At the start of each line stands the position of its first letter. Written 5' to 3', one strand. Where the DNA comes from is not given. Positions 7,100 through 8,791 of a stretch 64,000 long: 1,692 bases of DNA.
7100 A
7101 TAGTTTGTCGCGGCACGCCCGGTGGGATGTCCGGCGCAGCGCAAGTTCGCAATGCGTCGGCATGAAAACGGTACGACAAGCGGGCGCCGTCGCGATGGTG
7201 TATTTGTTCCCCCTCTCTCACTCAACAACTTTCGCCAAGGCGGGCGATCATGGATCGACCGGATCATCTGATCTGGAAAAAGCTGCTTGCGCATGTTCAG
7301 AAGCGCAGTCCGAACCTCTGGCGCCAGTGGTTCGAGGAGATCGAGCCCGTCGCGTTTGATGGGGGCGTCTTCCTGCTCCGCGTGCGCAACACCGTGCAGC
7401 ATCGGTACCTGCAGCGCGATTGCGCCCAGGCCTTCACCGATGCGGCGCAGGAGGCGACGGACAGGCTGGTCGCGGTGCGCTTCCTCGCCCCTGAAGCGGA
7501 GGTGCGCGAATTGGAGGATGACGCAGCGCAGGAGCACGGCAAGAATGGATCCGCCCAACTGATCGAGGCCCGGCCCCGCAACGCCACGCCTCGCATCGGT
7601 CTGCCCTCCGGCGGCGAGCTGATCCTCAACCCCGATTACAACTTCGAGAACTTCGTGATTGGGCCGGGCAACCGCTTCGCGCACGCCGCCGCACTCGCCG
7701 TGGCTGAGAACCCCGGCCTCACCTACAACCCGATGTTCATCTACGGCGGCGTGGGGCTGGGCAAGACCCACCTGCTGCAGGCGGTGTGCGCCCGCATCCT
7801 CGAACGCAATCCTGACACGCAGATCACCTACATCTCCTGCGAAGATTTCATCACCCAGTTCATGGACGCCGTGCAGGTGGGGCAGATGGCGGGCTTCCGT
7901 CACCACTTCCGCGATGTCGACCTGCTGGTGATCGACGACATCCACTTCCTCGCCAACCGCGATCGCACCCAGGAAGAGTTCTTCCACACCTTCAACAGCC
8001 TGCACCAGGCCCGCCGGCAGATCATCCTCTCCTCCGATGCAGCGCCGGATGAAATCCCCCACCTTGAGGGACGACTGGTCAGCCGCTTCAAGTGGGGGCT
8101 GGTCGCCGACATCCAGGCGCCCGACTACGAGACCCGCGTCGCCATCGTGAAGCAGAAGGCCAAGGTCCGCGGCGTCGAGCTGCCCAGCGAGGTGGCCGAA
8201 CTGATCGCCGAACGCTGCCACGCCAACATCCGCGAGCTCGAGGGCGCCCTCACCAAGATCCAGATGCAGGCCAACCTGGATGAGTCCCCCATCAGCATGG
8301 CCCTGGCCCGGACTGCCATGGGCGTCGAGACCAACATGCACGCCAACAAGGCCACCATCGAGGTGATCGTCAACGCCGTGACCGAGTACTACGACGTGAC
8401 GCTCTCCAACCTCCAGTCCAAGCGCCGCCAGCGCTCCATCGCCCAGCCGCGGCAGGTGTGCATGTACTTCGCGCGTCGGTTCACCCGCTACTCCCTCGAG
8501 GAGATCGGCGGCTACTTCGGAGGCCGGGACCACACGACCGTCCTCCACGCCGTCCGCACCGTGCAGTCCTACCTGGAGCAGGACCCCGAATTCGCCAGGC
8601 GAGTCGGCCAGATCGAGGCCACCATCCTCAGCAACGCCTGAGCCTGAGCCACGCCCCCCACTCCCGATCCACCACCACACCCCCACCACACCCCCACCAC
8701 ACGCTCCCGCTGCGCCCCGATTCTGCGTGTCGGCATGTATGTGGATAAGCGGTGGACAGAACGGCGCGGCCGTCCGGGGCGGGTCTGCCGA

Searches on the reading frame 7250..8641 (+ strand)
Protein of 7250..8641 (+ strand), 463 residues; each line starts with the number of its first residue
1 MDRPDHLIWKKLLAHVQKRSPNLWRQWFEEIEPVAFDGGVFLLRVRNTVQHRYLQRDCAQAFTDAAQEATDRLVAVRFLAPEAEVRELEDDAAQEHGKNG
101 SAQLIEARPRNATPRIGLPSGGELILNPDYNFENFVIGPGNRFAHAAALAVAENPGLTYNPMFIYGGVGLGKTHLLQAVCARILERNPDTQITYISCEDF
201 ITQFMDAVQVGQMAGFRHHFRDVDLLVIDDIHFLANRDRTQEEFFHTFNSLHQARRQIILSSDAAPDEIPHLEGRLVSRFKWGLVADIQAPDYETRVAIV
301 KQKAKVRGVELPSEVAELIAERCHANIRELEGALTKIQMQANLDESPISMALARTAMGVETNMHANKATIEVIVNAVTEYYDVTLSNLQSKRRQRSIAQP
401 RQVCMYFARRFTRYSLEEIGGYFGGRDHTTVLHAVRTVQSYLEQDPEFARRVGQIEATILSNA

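Call 4: search_protein_families(library=pfam, proteins=[window:7250-8641:+])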
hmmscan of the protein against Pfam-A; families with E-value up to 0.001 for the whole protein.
window:7250-8641:+ (463 aa): 6 families
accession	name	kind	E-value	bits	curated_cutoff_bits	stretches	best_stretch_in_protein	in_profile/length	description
PF00308.24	Bac_DnaA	-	1.4e-65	220.8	23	1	126-286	1-161/162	Bacterial DnaA ATPAse domain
PF08299.17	Bac_DnaA_C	-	1.5e-27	95.9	31.5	1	370-438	1-69/69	Bacterial dnaA protein helix-turn-helix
PF01695.23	IstB_IS21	-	3.5e-07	30.4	24.1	1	163-263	96-193/238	IstB-like ATP binding protein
PF22688.2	Hda_lid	-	6.3e-07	29.7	27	1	295-338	3-46/65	Hda, lid domain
PF00004.35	AAA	-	8.6e-06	26.7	21.2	1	162-269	1-114/131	ATPase family associated with various cellular activities (AAA)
PF13401.12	AAA_22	-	0.00033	21.4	27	0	161-198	7-42/130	AAA domain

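Call 7: find_related_loci(query=window:7250-8641:+, collection=genome_contigs, flank=6000)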
Query window:7250-8641:+ (463 aa) in genome_contigs; peptide patterns used: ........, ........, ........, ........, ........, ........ (x = any residue, [..] = any of these).
600 stretches matched a pattern (row limit reached: there are more); 600 encode a relative of the query (tblastn E <= 1e-3); the best 80 are kept; 80 distinct loci.
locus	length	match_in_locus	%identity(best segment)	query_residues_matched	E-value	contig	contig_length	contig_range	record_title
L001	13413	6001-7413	55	1-459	1e-167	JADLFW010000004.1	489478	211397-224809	MAG: Phycisphaerales bacterium isolate SJ401 c_000000090470, whole genome shotgun sequence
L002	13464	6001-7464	53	1-456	6e-167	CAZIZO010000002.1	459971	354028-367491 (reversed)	MAG TPA_asm: uncultured Phycisphaeraceae bacterium isolate binchicken_co130_95 genome assembly, contig: NODE_18_length_4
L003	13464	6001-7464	48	1-456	5e-145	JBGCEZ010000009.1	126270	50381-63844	MAG: Phycisphaerales bacterium isolate SGMAG-34 contig9, whole genome shotgun sequence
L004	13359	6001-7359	50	3-459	2e-143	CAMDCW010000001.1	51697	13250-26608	MAG: Phycisphaera mikurensis NBRC 102666 isolate ME-08apr19-305 genome assembly, contig: ME-08apr19-C1327, whole genome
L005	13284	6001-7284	52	12-459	2e-136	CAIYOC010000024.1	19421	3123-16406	uncultured bacterium isolate Loclat_bin-16982 genome assembly, contig: bin-16982:024/283, whole genome shotgun sequence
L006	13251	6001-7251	47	8-452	2e-133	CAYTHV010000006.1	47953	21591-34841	MAG TPA_asm: uncultured Pirellulales bacterium isolate SRP272421_co2_433 genome assembly, contig: NODE_1256_length_47953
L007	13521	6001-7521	64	4-448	3e-137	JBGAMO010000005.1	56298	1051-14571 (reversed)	MAG: Phycisphaerales bacterium isolate MAG_AAO_H125.45 AAOH125-45_opera_contig_1596, whole genome shotgun sequence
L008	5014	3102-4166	53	106-462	6e-127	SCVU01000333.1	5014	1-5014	MAG: Planctomycetota bacterium isolate GW928_bin.9 GW928_bin.9-16991-1, whole genome shotgun sequence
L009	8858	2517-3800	45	8-459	2e-123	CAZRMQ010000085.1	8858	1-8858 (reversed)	MAG TPA_asm: uncultured Pirellulales bacterium isolate binchicken_co34_439 genome assembly, contig: NODE_13966_length_88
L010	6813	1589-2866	45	8-459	2e-121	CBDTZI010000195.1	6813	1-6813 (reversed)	MAG TPA_asm: uncultured bacterium isolate ERR2431947_binner23_Refined_49 genome assembly, contig: ERZ24794554.5486, whol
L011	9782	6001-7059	50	108-463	1e-120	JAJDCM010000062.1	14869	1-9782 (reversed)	MAG: Planctomycetota bacterium isolate OFTM205 OFTM205_61, whole genome shotgun sequence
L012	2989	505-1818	41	8-455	1e-121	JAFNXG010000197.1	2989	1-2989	MAG: Clostridium sp. isolate RGIG206 Dairy_cattle_Cecum-5__c819119, whole genome shotgun sequence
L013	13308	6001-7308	41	8-459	3e-115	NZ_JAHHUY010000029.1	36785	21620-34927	Clostridium tyrobutyricum strain FAM25158=Cl_52 NODE_29_length_36785_cov_221.541320, whole genome shotgun sequence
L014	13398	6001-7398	42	2-455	9e-115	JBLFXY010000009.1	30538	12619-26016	MAG: Glaciecola sp. isolate 3300053784_61 Ga0535638_0001097, whole genome shotgun sequence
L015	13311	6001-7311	41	7-462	9e-115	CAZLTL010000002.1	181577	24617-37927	MAG TPA_asm: uncultured bacterium isolate SRP300315_co1_21 genome assembly, contig: NODE_27_length_181577_cov_10.598385,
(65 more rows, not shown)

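Call 10: find_encoding_contigs(protein=window:7250-8641:+, flank=10000, max_places=10)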
Protein window:7250-8641:+ (463 aa): no gene with exactly this product is on record in the collection.

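Call 11: find_homologous_proteins(query=window:7250-8641:+, max_evalue=1e-80)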
Query window:7250-8641:+ (463 aa): 7977 proteins with E <= 1e-80 among 8000 candidates; the best 120 are listed.
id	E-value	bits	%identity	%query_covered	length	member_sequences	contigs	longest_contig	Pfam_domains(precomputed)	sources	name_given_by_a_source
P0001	2.1e-193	662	62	100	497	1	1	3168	PF22688.3,PF01695.24,PF00308.25,PF08299.18,PF00004.36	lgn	-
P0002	2.5e-187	642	64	99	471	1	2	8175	PF22688.3,PF01695.24,PF00308.25,PF08299.18,PF00004.36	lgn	-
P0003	1.2e-186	639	62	100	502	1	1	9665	PF01695.24,PF00308.25,PF08299.18,PF00004.36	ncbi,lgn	-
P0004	9.1e-178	610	62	96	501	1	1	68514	PF22688.3,PF01695.24,PF00308.25,PF08299.18,PF00004.36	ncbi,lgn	-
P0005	1.4e-175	603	60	99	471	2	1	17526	PF22688.3,PF01695.24,PF00308.25,PF08299.18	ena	-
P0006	1.2e-168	580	54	97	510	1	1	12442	PF22688.3,PF01695.24,PF00308.25,PF08299.18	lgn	-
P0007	1.7e-168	579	58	100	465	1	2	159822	PF22688.3,PF01695.24,PF00308.25,PF08299.18,PF00004.36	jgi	-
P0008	2.0e-168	579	53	99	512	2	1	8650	PF22688.3,PF01695.24,PF00308.25,PF08299.18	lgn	-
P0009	2.1e-168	579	52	99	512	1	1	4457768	PF22688.3,PF01695.24,PF00308.25,PF08299.18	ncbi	ncbi:MAG: chromosomal replication initiator protein DnaA [Phycisphaerales bacterium]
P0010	1.2e-167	577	54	98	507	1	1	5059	PF22688.3,PF01695.24,PF00308.25,PF08299.18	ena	-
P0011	1.8e-167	576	49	99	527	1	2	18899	PF22688.3,PF01695.24,PF00308.25,PF08299.18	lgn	-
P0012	2.1e-167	576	55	98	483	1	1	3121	PF22688.3,PF01695.24,PF00308.25,PF08299.18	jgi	jgi:chromosomal replication initiator protein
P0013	3.7e-167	575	52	99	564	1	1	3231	PF22688.3,PF01695.24,PF00308.25,PF08299.18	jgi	jgi:chromosomal replication initiator protein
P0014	5.5e-167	575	54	98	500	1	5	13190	PF22688.3,PF01695.24,PF00308.25,PF08299.18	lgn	-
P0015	5.9e-167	574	52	99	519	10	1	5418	PF22688.3,PF01695.24,PF00308.25,PF08299.18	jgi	-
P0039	8.0e-165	567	58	97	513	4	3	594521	PF22688.3,PF01695.24,PF00308.25,PF08299.18,PF00004.36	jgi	jgi:chromosomal replication initiator protein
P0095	7.1e-162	558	63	72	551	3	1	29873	PF01695.24,PF00308.25,PF08299.18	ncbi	-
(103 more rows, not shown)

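Call 12: find_encoding_contigs(protein=P0004, flank=6000, max_places=2)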
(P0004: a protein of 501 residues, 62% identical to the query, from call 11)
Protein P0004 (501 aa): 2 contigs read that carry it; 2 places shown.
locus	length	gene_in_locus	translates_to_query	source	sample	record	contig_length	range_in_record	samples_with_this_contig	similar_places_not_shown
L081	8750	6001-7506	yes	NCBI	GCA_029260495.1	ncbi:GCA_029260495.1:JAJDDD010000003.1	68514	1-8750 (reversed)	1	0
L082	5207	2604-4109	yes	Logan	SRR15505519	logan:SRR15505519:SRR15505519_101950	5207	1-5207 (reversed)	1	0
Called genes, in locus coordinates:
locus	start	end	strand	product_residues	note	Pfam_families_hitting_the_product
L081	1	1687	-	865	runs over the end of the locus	-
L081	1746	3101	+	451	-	-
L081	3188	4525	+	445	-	-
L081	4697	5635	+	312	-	PF12706:Lactamase_B_2, PF23023:Anti-Pycsar_Apyc1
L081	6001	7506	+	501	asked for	PF00308:Bac_DnaA, PF01695:IstB_IS21 (weak), PF00004:AAA (weak), PF22688:Hda_lid (faint), PF08299:Bac_DnaA_C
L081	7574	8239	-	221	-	-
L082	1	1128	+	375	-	?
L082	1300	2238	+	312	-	PF12706:Lactamase_B_2, PF23023:Anti-Pycsar_Apyc1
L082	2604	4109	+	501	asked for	PF00308:Bac_DnaA, PF01695:IstB_IS21 (weak), PF00004:AAA (weak), PF22688:Hda_lid (faint), PF08299:Bac_DnaA_C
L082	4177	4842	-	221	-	-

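Call 13: find_encoding_contigs(protein=P0002, flank=6000, max_places=2)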
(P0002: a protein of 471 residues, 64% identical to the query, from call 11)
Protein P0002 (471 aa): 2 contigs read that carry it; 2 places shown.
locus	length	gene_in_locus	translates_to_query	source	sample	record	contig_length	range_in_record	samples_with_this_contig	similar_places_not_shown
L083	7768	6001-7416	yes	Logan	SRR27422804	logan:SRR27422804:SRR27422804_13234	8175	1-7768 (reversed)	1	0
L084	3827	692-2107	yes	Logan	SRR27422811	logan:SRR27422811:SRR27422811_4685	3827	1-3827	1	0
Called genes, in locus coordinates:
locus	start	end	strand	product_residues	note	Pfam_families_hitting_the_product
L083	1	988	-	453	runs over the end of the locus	PF07969:Amidohydro_3 (faint), PF01979:Amidohydro_1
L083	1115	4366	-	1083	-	PF01979:Amidohydro_1, PF07969:Amidohydro_3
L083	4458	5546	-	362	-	PF07963:N_methyl (weak)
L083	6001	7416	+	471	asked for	PF22688:Hda_lid (faint), PF00308:Bac_DnaA, PF01695:IstB_IS21, PF00004:AAA (weak), PF08299:Bac_DnaA_C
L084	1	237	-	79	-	?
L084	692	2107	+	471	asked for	PF22688:Hda_lid (faint), PF00308:Bac_DnaA, PF01695:IstB_IS21, PF00004:AAA (weak), PF08299:Bac_DnaA_C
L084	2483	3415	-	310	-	PF01149:Fapy_DNA_glyco, PF06831:H2TH, PF06827:zf-FPG_IleRS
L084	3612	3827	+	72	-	?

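Call 14: find_encoding_contigs(protein=P0003, flank=6000, max_places=2)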
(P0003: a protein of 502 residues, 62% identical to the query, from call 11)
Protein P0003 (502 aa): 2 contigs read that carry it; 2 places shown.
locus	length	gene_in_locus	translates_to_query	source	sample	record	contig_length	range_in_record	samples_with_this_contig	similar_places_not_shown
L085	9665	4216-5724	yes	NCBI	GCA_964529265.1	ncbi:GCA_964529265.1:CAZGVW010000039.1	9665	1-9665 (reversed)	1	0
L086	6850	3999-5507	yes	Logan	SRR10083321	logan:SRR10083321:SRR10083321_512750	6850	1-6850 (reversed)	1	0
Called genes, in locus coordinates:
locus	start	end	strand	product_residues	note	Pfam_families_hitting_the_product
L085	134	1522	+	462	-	-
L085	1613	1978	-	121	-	PF02686:GatC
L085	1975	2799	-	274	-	PF09335:VTT_dom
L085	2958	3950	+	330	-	PF12706:Lactamase_B_2, PF23023:Anti-Pycsar_Apyc1 (weak)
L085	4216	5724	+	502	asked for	PF00308:Bac_DnaA, PF01695:IstB_IS21 (faint), PF00004:AAA (weak), PF08299:Bac_DnaA_C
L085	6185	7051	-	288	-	PF01149:Fapy_DNA_glyco, PF06831:H2TH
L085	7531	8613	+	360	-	PF00493:MCM (faint), PF20030:bpMoxR, PF07726:AAA_3, PF07728:AAA_5, PF17863:AAA_lid_2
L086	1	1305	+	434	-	?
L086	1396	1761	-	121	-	PF02686:GatC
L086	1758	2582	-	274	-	PF09335:VTT_dom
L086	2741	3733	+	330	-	PF12706:Lactamase_B_2, PF23023:Anti-Pycsar_Apyc1 (weak)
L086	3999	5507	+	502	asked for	PF00308:Bac_DnaA, PF01695:IstB_IS21 (faint), PF00004:AAA (weak), PF08299:Bac_DnaA_C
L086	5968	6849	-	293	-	?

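Call 25: find_related_loci(query=window:7250-8641:+, collection=metagenome_contigs, flank=3000)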
Query window:7250-8641:+ (463 aa) in metagenome_contigs; peptide patterns used: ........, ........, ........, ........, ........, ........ (x = any residue, [..] = any of these).
600 stretches matched a pattern (row limit reached: there are more); 600 encode a relative of the query (tblastn E <= 1e-3); the best 80 are kept; 80 distinct loci.
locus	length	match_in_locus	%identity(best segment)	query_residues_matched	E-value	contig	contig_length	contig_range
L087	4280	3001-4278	52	4-440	2e-155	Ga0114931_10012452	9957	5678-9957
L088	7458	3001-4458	47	1-459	4e-148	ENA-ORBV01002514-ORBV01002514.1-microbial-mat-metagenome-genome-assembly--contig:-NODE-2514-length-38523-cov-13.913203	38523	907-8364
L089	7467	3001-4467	47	1-459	6e-147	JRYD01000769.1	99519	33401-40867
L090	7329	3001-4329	48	4-456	2e-140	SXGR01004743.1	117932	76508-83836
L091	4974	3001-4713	61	1-459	4e-135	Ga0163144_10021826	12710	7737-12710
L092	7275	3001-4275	48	5-448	3e-134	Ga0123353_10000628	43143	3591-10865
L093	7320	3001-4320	47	5-463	1e-133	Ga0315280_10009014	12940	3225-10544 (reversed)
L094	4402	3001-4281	45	8-454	3e-128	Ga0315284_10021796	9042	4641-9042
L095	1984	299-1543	46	7-447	1e-136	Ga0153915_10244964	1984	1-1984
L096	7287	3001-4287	43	8-463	6e-127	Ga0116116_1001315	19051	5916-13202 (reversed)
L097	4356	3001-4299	46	8-460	9e-125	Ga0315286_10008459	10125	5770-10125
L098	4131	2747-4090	44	8-460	5e-126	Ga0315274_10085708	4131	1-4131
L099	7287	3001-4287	44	1-455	3e-123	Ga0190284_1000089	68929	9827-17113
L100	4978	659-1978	42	8-459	1e-119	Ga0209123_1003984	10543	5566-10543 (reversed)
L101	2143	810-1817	51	120-455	5e-127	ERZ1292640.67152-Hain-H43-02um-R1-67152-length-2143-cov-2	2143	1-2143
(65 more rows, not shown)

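Call 27: find_encoding_contigs(protein=P0005, flank=4000, max_places=1)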
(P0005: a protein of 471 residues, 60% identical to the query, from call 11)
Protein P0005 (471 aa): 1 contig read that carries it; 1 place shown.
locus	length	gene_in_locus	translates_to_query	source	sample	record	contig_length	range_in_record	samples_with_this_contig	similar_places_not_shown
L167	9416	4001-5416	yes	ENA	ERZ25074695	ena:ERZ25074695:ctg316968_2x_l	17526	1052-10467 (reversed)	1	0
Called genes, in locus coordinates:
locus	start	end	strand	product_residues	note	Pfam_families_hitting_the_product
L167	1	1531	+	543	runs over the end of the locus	PF01839:FG-GAP (weak), PF13517:FG-GAP_3 (weak), PF01839:FG-GAP (weak)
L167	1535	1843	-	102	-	PF02686:GatC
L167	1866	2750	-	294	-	PF09335:VTT_dom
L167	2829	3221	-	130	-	-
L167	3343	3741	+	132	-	-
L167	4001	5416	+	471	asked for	PF00308:Bac_DnaA, PF01695:IstB_IS21 (faint), PF22688:Hda_lid (faint), PF08299:Bac_DnaA_C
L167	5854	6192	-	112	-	PF06831:H2TH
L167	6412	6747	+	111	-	-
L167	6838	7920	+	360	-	PF20030:bpMoxR, PF07726:AAA_3, PF07728:AAA_5, PF17863:AAA_lid_2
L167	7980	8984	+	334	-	PF01882:DUF58, PF05762:VWA_CoxE (faint), PF13519:VWA_2 (weak), PF01882:DUF58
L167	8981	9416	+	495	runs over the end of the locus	?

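Call 28: find_encoding_contigs(protein=P0007, flank=4000, max_places=1)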
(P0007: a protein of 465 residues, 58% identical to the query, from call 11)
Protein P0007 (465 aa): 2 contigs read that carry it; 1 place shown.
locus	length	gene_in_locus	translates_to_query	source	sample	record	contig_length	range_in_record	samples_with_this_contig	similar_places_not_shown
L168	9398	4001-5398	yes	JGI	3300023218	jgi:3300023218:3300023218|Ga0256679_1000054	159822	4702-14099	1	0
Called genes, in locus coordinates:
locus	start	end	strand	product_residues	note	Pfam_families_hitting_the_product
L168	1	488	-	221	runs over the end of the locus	-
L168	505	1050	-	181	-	-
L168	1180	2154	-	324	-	PF00487:FA_desaturase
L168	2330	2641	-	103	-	PF02686:GatC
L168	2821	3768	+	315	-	PF12706:Lactamase_B_2 (weak), PF23023:Anti-Pycsar_Apyc1 (weak)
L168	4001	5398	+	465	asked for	PF00308:Bac_DnaA, PF01695:IstB_IS21, PF00004:AAA (weak), PF22688:Hda_lid (faint), PF08299:Bac_DnaA_C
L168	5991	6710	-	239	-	PF01149:Fapy_DNA_glyco, PF06831:H2TH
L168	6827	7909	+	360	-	PF20030:bpMoxR, PF07726:AAA_3, PF07728:AAA_5, PF17863:AAA_lid_2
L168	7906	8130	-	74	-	-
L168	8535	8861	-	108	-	PF12840:HTH_20, PF01022:HTH_5 (weak)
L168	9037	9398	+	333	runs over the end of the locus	PF01882:DUF58, PF13519:VWA_2 (weak)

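Call 29: find_encoding_contigs(protein=P0095, flank=4000, max_places=1)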
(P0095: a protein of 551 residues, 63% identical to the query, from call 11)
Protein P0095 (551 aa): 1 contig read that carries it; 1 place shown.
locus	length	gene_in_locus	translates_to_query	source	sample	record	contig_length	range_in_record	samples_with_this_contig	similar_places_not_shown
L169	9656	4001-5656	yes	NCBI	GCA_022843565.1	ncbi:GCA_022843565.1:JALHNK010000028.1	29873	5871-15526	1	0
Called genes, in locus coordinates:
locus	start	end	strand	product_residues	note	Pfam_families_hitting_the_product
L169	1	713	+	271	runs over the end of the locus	-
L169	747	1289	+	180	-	-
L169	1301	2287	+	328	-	PF00389:2-Hacid_dh, PF02826:2-Hacid_dh_C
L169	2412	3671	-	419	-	PF03033:Glyco_transf_28, PF06722:EryCIII-like_C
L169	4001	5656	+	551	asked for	PF00308:Bac_DnaA, PF01695:IstB_IS21, PF08299:Bac_DnaA_C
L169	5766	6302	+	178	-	-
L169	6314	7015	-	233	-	PF02441:Flavoprotein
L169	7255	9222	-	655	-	PF00456:Transketolase_N, PF13292:DXP_synthase_N (weak), PF00676:E1_dh, PF02779:Transket_pyr, PF02780:Transketolase_C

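Call 30: find_encoding_contigs(protein=P0001, flank=4000, max_places=1)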
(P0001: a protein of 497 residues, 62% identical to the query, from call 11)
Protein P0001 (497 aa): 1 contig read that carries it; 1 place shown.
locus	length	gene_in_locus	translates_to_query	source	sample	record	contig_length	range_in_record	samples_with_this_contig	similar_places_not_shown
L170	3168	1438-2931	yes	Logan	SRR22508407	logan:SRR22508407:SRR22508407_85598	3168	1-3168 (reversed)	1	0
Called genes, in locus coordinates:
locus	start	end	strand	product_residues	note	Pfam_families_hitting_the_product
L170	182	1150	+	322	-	PF23023:Anti-Pycsar_Apyc1 (weak), PF12706:Lactamase_B_2 (weak)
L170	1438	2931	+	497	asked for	PF00308:Bac_DnaA, PF00004:AAA (weak), PF01695:IstB_IS21 (weak), PF22688:Hda_lid (faint), PF08299:Bac_DnaA_C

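Call 51: search_solved_structures(query=window:7250-8638:+, max_evalue=1e-10, show_alignments=0)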
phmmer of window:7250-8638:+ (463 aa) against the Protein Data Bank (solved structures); distinct sequences matched with E-value up to 1e-10: 10.
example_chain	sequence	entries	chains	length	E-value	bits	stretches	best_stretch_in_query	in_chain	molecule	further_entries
8btg_A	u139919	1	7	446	8.5e-106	358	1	8-456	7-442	Chromosomal replication initiator protein DnaA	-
8bv3_A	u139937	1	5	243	6.6e-82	279.3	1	125-356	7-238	Chromosomal replication initiator protein DnaA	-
2z4r_A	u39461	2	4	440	6.4e-71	243.1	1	126-442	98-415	Chromosomal replication initiator protein dnaA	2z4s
1l8q_A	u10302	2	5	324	1.3e-65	225.5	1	125-457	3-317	Chromosomal replication initiator protein dnaA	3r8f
2hcb_A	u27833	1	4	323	1.5e-65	225.3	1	126-457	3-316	Chromosomal replication initiator protein dnaA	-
1j1v_A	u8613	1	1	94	2.6e-20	76.3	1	369-449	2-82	Chromosomal replication initiator protein dnaA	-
3bos_A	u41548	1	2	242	4.7e-17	65.5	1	127-343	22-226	Putative DNA replication factor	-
3sc3_A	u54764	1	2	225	5.2e-17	65.4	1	128-343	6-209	Putative DNA replication regulator Hda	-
3pvp_A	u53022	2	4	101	5.4e-13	52.1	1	372-454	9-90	Chromosomal replication initiator protein dnaA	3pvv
5x06_E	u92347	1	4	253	2.1e-12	50.2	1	115-337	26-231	DnaA regulatory inactivator Hda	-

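Call 62: find_encoding_contigs(protein=P0009, flank=10000, max_places=1)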
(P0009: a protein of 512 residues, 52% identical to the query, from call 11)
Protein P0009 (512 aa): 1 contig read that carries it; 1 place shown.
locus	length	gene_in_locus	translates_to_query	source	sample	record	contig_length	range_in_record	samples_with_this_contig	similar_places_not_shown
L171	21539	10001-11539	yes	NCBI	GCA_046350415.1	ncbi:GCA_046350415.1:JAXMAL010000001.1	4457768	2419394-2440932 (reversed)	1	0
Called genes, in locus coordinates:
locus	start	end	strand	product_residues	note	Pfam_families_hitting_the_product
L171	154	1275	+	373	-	PF13421:Band_7_1, PF01145:Band_7, PF14237:GYF_2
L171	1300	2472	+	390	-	-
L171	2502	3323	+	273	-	-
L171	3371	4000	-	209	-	PF13489:Methyltransf_23, PF08241:Methyltransf_11, PF08242:Methyltransf_12 (faint)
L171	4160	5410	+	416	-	PF00535:Glycos_transf_2, PF13641:Glyco_tranf_2_3 (weak), PF10111:Glyco_tranf_2_2 (faint)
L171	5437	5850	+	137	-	-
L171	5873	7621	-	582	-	-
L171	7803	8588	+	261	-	PF02517:Rce1-like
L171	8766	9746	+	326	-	PF12706:Lactamase_B_2, PF23023:Anti-Pycsar_Apyc1, PF00753:Lactamase_B (weak)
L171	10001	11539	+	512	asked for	PF00308:Bac_DnaA, PF01695:IstB_IS21, PF22688:Hda_lid (weak), PF08299:Bac_DnaA_C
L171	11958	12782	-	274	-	PF01149:Fapy_DNA_glyco, PF06831:H2TH, PF06827:zf-FPG_IleRS (weak)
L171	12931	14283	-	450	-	PF00266:Aminotran_5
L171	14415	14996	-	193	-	PF01230:HIT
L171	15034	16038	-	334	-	PF03781:FGE-sulfatase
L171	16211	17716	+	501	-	PF02789:Peptidase_M17_N, PF00883:Peptidase_M17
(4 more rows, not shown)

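Call 63: find_encoding_contigs(protein=P0039, flank=10000, max_places=1)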
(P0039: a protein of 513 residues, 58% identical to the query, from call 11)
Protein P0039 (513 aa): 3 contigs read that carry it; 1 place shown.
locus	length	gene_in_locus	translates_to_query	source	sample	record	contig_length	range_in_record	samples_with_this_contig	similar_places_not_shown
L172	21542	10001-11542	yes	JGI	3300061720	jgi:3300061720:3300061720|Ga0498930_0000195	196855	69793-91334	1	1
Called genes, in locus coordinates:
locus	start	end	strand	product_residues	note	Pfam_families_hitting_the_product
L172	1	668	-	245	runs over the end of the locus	PF03703:bPH_2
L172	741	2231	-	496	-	PF01425:Amidase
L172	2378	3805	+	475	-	PF13583:Reprolysin_4, PF13688:Reprolysin_5, PF13582:Reprolysin_3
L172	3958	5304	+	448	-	PF13583:Reprolysin_4, PF13688:Reprolysin_5, PF13582:Reprolysin_3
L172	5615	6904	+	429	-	-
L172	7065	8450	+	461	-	PF13517:FG-GAP_3 (faint), PF01839:FG-GAP (faint)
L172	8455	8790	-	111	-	PF02686:GatC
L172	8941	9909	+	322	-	PF12706:Lactamase_B_2, PF23023:Anti-Pycsar_Apyc1 (weak)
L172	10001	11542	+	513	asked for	PF00308:Bac_DnaA, PF01695:IstB_IS21 (weak), PF00004:AAA (faint), PF22688:Hda_lid (weak), PF08299:Bac_DnaA_C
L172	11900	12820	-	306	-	PF01149:Fapy_DNA_glyco, PF06831:H2TH, PF06827:zf-FPG_IleRS (weak)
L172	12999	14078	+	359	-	PF20030:bpMoxR, PF07726:AAA_3, PF07728:AAA_5, PF17863:AAA_lid_2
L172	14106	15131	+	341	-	PF01882:DUF58, PF13519:VWA_2 (weak)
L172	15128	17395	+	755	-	PF07584:BatA, PF13519:VWA_2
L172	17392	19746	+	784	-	-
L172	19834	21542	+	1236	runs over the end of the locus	-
